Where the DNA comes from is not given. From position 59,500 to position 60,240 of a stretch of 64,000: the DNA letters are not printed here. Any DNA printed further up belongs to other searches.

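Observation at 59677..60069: Mini-intein-like insertion at the catalytic cysteine of the class II-like RNR, with a non-canonical N-terminal junction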

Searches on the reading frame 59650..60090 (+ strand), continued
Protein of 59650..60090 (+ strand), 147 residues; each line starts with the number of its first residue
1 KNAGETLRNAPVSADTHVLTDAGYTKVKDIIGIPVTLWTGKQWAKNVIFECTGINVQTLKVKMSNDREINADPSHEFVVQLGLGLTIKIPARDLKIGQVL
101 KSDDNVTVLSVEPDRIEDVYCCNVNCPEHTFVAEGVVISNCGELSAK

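Call 50: search_dna_similar(query=window:59680-60069:+, collection=phages, mode=protein, max_rows=40, max_evalue=0.001, rows=spread)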
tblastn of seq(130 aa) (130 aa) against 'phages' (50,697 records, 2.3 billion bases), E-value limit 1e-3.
Records with a match: 251; places in all: 251; records where one place covers at least 80% of the query: 12.
Best place of each record, by identity: <60% 251.
By first word of the organism name: Rheinheimera 115; Vibrio 89; Corynebacterium 11; Staphylococcus 10; Acinetobacter 7; Pectobacterium 5; Proteus 3; Bacteroides 3; Aeromonas 2; Caulobacter 2; and 4 more.
By host as written in the record: Rheinheimera sp. BAL341 115; - 58; Vibrio cholerae 19; Corynebacterium vitaeruminis NCIB 9291 11; Staphylococcus aureus 10; Vibrio cholerae O1 5; Acinetobacter baumannii 3; Vibrio splendidus 2; and 20 more.
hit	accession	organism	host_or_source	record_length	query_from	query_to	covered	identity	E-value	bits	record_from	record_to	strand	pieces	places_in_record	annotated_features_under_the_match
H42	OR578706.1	Microcoleus phage My-WqHQDG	river water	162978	4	130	98%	28.7%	6e-7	52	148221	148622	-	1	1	hypothetical protein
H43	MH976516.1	Corynebacterium phage PeteyPab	Corynebacterium vitaeruminis NCIB 9291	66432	2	125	95%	28.6%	2e-9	59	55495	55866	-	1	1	74: ribonucleotide reductase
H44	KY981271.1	Curvibacter phage P26059A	Curvibacter sp. IMCC26059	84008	2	93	71%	34.7%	2e-7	54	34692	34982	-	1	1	ribonucleotide reductase of class Ia (aerobic), alpha subunit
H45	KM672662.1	Acinetobacter phage YMC13/03/R2096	Acinetobacter baumannii YMC13/03/R2096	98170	2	99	75%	30.6%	4e-4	44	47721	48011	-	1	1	ribonucleoside-diphosphate reductase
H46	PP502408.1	Proteus phage vB_PMC-PL1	Proteus mirabilis B2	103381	2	94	72%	31.1%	2e-7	54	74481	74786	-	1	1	ribonucleotide reductase of class Ia (aerobic)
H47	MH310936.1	Vibrio phage ICP1_2012_A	stool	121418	2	79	60%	34.6%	6e-7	52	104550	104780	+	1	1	intein-containing ribonucleoside triphosphate reductase alpha chain ...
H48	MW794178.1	Vibrio phage ICP1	-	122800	2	79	60%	34.6%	6e-7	52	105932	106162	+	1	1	nrdA: intein-containing ribonucleoside triphosphate reductase alpha chain ...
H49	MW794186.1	Vibrio phage ICP1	-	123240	2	79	60%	34.6%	6e-7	52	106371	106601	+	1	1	nrdA: intein-containing ribonucleoside triphosphate reductase alpha chain ...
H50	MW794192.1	Vibrio phage ICP1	-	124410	2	79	60%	34.6%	6e-7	52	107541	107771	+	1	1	nrdA: intein-containing ribonucleoside triphosphate reductase alpha chain ...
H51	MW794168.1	Vibrio phage ICP1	-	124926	2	79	60%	34.6%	6e-7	52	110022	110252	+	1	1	nrdA: intein-containing ribonucleoside triphosphate reductase alpha chain ...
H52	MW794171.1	Vibrio phage ICP1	-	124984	2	79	60%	34.6%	6e-7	52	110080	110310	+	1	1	nrdA: intein-containing ribonucleoside triphosphate reductase alpha chain ...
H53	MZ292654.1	Vibrio phage ICP1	Vibrio cholerae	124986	2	79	60%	34.6%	6e-7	52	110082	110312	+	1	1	nrdA: intein-containing ribonucleoside triphosphate reductase alpha chain ...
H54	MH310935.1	Vibrio phage ICP1_2011_B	stool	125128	2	79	60%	34.6%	6e-7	52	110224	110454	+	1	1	intein-containing ribonucleoside triphosphate reductase alpha chain ...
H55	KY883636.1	Vibrio phage JSF1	Vibrio cholerae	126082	2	79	60%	34.6%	6e-7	52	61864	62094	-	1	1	ribonucleotide reductase of class Ia (aerobic), alpha subunit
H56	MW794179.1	Vibrio phage ICP1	-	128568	2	79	60%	34.6%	6e-7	52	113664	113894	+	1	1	nrdA: intein-containing ribonucleoside triphosphate reductase alpha chain ...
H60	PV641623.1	Staphylococcus phage St1.CM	Staphylococcus aureus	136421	2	90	68%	29.9%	1e-5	49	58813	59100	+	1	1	ribonucleotide reductase of class Ia (aerobic) alpha subunit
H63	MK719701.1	Rheinheimera phage vB_RspM_Barba1A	Rheinheimera sp. BAL341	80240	2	90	68%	29.8%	4e-5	47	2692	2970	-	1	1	ribonucleotide reductase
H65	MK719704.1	Rheinheimera phage vB_RspM_Barba2S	Rheinheimera sp. BAL341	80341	2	90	68%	29.8%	4e-5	47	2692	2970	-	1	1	ribonucleotide reductase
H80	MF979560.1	Pectobacterium phage DU_PP_I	Pectobacterium sp.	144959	2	90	68%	28.9%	4e-5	47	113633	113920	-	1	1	putative ribonucleotide-diphosphate reductase subunit alp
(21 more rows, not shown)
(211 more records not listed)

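Call 51: get_annotated_region(hit=H60, flank=2000)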
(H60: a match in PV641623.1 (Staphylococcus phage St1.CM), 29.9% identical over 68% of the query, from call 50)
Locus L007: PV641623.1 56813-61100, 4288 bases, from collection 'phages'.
description: Staphylococcus phage St1.CM, complete genome.
organism: Staphylococcus phage St1.CM (NCBI taxid 3423646)
taxonomy: Viruses
host: Staphylococcus aureus; source: sewage water; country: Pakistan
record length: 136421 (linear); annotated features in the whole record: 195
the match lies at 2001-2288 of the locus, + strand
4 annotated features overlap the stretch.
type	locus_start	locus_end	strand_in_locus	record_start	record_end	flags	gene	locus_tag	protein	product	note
CDS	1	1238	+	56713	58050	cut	-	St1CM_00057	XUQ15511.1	ribonucleotide reductase of class Ia (aerobic) beta subunit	-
CDS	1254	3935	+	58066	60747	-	-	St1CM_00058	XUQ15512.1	ribonucleotide reductase of class Ia (aerobic) alpha subunit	-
CDS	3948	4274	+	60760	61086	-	-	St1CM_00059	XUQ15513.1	hypothetical protein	-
CDS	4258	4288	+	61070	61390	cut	-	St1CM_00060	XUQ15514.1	oxidoreductase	-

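Call 52: get_annotated_region(hit=H63, flank=2000)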
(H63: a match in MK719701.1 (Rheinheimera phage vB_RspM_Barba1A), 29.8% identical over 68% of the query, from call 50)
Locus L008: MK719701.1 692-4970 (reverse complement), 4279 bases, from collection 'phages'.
description: Rheinheimera phage vB_RspM_Barba1A, complete genome.
organism: Rheinheimera phage vB_RspM_Barba1A (NCBI taxid 2565659)
taxonomy: Viruses; Duplodnaviria; Heunggongvirae; Uroviricota; Caudoviricetes; Barbavirus; Barbavirus barba18A
host: Rheinheimera sp. BAL341; source: -; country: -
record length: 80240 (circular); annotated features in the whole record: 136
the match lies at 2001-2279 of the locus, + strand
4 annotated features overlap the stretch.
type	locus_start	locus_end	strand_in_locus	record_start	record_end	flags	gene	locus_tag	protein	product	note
CDS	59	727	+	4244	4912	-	-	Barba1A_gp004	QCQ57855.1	thymidylate synthase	annotation based on sequence similarity to NCBI WP_019406206.1 and Pfam PF02511.15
CDS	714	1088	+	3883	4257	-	-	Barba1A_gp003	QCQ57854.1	hypothetical protein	-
CDS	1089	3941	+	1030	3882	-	-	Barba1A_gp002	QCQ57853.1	ribonucleotide reductase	annotation based on sequence similarity to NCBI ASV44443.1 and Pfam PF02867.15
CDS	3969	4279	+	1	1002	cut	-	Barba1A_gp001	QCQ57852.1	ribonucleotide reductase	annotation based on sequence similarity to NCBI ANA49130.1 and Pfam PF00268.21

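Call 53: get_annotated_region(hit=H80, flank=2000)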
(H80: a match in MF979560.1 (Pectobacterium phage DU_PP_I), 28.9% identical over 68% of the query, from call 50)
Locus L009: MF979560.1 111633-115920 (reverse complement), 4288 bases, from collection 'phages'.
description: Pectobacterium phage DU_PP_I, complete genome.
organism: Pectobacterium phage DU_PP_I (NCBI taxid 2041488)
taxonomy: Viruses; Duplodnaviria; Heunggongvirae; Uroviricota; Caudoviricetes; Vequintavirinae; Certrevirus
host: Pectobacterium sp.; source: -; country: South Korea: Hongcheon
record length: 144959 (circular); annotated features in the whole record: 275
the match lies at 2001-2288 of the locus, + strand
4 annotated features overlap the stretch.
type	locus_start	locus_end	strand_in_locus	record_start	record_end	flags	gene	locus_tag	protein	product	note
CDS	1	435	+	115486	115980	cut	-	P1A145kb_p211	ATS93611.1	hypothetical protein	-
CDS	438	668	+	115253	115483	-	-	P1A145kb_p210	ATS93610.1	hypothetical protein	-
CDS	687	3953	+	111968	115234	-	-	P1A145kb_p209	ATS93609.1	putative ribonucleotide-diphosphate reductase subunit alp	-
CDS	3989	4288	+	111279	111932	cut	-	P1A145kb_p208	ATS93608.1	hypothetical protein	-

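Call 54: get_annotated_region(hit=H45, flank=2000)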
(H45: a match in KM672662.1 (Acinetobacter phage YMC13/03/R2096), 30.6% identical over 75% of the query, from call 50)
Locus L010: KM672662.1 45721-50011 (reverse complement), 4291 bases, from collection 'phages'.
description: Acinetobacter phage YMC13/03/R2096, complete genome.
organism: Acinetobacter phage YMC13/03/R2096 (NCBI taxid 1560342)
taxonomy: Viruses; Duplodnaviria; Heunggongvirae; Uroviricota; Caudoviricetes
host: Acinetobacter baumannii YMC13/03/R2096; source: -; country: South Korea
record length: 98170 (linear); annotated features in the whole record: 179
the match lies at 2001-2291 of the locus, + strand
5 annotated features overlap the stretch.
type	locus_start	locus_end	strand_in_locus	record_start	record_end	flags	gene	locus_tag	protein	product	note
CDS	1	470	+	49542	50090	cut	-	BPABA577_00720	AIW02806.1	putative HNH endonuclease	Pfam: HNH endonuclease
CDS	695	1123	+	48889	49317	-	-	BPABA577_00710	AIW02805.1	putative ribonucleoside-diphosphate reductase alpha chain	-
CDS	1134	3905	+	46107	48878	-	-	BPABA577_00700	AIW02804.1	ribonucleoside-diphosphate reductase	TIGRFAM: intein_Nterm: intein N-terminal splicing region; Pfam: LAGLIDADG-like domain; Pfam: Ribonucleotide reductase, ...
CDS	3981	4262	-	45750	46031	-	-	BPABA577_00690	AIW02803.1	hypothetical protein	-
CDS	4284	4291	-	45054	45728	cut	-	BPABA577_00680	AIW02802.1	lysozyme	Pfam: Phage lysozyme; Pfam: Putative peptidoglycan binding domain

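Call 55: get_annotated_region(hit=H46, flank=2000)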
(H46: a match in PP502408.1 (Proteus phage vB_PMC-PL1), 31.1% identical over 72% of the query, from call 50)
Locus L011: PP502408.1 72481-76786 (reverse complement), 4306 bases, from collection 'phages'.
description: Proteus phage vB_PMC-PL1, complete genome.
organism: Proteus phage vB_PMC-PL1 (NCBI taxid 3134911)
taxonomy: Viruses; Duplodnaviria; Heunggongvirae; Uroviricota; Caudoviricetes; Demerecviridae; Novosibvirus
host: Proteus mirabilis B2; source: sewage; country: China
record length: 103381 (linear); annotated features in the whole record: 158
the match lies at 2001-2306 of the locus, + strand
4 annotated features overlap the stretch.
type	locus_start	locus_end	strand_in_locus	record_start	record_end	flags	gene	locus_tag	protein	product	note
CDS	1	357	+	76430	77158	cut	-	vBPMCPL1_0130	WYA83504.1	phosphate starvation-inducible protein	DNA packing and replication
CDS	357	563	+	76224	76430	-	-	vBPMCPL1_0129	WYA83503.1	aerobic ribonucleoside diphosphate reductase large subunit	DNA packing and replication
CDS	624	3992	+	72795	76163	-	-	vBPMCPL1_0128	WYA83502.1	ribonucleotide reductase of class Ia (aerobic)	DNA packing and replication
CDS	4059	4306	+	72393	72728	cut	-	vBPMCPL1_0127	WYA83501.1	hypothetical protein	-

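Call 63: search_protein_representatives(alignment_id=A3)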
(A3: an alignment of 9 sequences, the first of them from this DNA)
Query: 9 sequences, 147 profile positions. Proteins with E-value up to 0.001 (for the whole library): 2439; up to 1e-10: 513; up to 1e-30: 30. The best 150 are listed.
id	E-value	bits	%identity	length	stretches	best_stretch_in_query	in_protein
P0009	3.2e-67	241.5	-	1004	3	1-147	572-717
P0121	2.3e-55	203.0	-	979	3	1-147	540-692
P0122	2.4e-55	203.0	-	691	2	1-114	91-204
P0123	2.2e-53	196.6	-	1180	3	1-108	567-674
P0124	4.0e-53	195.8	-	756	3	1-108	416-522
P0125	6.2e-50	185.4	-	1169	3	1-108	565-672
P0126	9.1e-50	184.9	-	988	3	1-147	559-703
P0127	2.3e-49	183.6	-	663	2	1-107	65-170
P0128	6.8e-49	182.0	-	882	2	1-105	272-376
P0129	4.7e-48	179.3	-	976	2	1-106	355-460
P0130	6.3e-48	178.9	-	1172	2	1-109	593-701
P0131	8.1e-48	178.6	-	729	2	1-108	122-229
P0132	7.0e-46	172.3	-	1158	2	1-147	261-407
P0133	2.7e-45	170.4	-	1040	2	1-147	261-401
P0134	7.3e-43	162.5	-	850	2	1-106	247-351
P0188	1.9e-17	80.1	-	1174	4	3-99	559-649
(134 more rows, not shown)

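Call 91: find_related_loci(query=A3, collection=genome_contigs, flank=1500)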
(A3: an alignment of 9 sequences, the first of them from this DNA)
Query A3 (130 aa) in genome_contigs; peptide patterns used: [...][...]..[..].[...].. (x = any residue, [..] = any of these).
17 stretches matched a pattern, but none encodes a relative of the query by tblastn (E <= 1e-3).

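Call 92: find_related_loci(query=A3, collection=viral_contigs, flank=1500)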
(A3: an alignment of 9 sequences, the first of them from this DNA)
Query A3 (130 aa) in viral_contigs; peptide patterns used: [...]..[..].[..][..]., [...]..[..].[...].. (x = any residue, [..] = any of these).
67 stretches matched a pattern; 34 encode a relative of the query (tblastn E <= 1e-3); 34 distinct loci.
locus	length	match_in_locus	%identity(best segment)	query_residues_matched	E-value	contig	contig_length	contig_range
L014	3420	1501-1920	48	1-130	2e-37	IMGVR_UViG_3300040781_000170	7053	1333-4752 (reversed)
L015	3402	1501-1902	47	1-130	2e-37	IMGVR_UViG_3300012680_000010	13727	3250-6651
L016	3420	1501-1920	48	1-130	2e-37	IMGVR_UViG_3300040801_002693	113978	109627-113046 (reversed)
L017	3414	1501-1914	44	1-130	4e-32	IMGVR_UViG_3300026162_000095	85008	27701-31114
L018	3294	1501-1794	49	1-90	2e-26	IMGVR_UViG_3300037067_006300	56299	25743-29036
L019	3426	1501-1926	44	1-130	2e-25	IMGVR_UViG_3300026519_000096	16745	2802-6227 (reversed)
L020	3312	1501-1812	45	1-103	3e-25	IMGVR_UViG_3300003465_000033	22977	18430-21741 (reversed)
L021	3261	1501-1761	48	1-91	1e-24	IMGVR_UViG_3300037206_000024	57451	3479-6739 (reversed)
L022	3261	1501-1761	48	1-91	1e-24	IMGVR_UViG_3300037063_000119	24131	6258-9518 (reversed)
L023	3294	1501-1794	45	1-90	8e-25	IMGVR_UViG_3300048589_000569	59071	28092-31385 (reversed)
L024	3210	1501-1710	54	1-70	2e-24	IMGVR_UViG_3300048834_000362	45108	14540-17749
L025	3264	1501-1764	49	1-90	2e-23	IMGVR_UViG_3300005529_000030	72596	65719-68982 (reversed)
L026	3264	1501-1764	48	1-90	9e-23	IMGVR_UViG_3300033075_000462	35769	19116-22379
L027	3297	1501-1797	46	1-92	9e-22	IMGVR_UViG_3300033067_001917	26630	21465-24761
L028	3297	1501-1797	46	1-92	9e-22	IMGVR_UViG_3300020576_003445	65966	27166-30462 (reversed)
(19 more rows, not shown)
